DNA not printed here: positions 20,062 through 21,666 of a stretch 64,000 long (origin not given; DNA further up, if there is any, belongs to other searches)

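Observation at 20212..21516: Intein with homing endonuclease splitting the Walker A loop of FtsH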

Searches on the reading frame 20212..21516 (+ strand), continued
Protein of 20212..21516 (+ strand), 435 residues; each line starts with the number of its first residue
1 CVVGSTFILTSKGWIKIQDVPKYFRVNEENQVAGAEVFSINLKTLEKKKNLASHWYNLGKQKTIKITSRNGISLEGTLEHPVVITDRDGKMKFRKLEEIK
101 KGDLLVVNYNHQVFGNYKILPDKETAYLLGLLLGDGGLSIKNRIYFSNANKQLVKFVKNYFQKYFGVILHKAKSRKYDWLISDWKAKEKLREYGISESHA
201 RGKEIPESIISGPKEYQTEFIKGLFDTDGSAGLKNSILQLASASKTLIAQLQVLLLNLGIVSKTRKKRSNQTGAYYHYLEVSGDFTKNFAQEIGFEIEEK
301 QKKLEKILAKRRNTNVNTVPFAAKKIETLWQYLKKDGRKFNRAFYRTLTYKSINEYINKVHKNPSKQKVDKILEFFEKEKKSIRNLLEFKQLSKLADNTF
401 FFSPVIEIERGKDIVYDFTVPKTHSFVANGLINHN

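Call 71: search_protein_representatives(protein=window:20212-21516:+)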
Query: 435 residues. Proteins with E-value up to 0.001 (for the whole library): 9225; up to 1e-10: 3498; up to 1e-30: 416. The best 150 are listed.
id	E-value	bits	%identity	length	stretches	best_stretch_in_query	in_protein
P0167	2.0e-195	665.7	67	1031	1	1-435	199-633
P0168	1.4e-141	488.4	49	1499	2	1-435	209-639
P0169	5.4e-110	384.4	45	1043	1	1-435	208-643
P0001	2.2e-104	365.9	42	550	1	1-435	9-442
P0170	3.8e-102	358.6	42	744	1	1-435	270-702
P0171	1.1e-100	353.7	30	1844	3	1-435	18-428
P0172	8.9e-92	324.4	42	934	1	1-435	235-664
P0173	1.9e-89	316.8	42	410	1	16-427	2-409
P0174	6.7e-77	275.4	38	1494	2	1-435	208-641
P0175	6.2e-76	272.2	41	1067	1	1-435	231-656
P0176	5.3e-75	269.2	32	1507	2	55-435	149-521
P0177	6.0e-75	269.0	31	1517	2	40-435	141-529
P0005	1.5e-71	257.8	36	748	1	1-435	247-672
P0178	2.4e-68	247.2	28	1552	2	53-435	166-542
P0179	2.8e-68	247.0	36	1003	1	1-435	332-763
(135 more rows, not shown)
